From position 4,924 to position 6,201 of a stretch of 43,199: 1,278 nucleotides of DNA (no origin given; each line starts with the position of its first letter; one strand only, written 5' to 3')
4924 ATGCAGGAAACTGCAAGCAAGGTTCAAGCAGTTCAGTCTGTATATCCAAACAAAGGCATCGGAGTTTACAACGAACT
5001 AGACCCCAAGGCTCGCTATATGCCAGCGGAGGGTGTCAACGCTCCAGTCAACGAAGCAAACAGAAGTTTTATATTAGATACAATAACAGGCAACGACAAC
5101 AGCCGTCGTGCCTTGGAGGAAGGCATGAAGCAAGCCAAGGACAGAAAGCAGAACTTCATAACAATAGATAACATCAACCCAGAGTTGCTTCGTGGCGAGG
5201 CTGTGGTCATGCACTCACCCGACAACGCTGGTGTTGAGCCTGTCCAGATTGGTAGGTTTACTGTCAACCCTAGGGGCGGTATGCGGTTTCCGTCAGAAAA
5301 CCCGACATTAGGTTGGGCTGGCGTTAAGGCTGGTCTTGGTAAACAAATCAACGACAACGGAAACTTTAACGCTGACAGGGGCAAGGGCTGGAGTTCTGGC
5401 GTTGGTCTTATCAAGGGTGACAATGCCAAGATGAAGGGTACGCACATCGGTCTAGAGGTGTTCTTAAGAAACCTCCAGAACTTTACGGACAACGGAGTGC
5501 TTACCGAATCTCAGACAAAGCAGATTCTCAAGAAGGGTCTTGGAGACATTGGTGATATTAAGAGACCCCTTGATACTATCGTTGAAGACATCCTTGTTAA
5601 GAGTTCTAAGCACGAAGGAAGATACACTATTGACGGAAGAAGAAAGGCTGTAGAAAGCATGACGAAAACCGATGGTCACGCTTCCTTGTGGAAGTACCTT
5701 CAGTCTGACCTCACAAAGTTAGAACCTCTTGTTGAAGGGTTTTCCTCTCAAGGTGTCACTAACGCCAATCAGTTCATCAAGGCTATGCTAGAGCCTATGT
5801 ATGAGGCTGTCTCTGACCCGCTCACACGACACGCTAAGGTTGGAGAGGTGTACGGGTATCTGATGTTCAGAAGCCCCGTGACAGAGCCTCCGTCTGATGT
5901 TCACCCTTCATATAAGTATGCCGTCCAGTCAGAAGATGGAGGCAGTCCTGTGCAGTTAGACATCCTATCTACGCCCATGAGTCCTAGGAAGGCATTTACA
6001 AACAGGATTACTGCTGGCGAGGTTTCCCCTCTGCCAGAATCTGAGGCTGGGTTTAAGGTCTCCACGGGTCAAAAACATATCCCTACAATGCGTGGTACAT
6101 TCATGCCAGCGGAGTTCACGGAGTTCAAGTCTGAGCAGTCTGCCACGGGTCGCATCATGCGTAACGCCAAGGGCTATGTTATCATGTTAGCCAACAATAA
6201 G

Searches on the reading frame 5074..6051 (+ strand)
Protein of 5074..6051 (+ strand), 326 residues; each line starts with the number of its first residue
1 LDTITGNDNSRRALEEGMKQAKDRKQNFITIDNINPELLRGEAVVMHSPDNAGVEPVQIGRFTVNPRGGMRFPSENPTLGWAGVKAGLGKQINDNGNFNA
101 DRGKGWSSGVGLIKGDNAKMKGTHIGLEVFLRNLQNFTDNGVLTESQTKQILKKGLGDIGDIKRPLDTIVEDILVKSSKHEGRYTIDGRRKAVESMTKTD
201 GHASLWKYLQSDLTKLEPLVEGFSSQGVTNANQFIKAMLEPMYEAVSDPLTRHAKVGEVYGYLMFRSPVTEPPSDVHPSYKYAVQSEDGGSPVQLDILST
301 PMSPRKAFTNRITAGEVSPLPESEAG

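Call 47: search_solved_structures(query=A7, max_evalue=10, show_alignments=1)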
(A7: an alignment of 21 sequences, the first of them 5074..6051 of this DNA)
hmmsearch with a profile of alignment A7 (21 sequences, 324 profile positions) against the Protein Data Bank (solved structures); distinct sequences matched with E-value up to 10: 8.
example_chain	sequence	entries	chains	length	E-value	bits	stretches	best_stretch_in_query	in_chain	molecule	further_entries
7bqr_A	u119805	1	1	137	0.023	17.2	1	109-228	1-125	Mussoc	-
6jlh_A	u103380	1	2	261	0.12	14.9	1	121-191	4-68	Secretagogin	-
8a8e_A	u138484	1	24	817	0.16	14.4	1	127-250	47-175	Phosphoenolpyruvate synthase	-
3cxp_A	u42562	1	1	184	0.48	12.9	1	121-193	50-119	Glucosamine 6-phosphate N-acetyltransferase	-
2huz_A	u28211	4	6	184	0.48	12.9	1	121-193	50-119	Glucosamine 6-phosphate N-acetyltransferase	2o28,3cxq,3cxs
3k9d_A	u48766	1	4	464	0.8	12.2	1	180-264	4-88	ALDEHYDE DEHYDROGENASE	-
7mq8_SP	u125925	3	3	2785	1.3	11.5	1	117-242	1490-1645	Small subunit processome component 20 homolog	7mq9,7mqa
8fjg_A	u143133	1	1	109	2.9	10.3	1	128-206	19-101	H12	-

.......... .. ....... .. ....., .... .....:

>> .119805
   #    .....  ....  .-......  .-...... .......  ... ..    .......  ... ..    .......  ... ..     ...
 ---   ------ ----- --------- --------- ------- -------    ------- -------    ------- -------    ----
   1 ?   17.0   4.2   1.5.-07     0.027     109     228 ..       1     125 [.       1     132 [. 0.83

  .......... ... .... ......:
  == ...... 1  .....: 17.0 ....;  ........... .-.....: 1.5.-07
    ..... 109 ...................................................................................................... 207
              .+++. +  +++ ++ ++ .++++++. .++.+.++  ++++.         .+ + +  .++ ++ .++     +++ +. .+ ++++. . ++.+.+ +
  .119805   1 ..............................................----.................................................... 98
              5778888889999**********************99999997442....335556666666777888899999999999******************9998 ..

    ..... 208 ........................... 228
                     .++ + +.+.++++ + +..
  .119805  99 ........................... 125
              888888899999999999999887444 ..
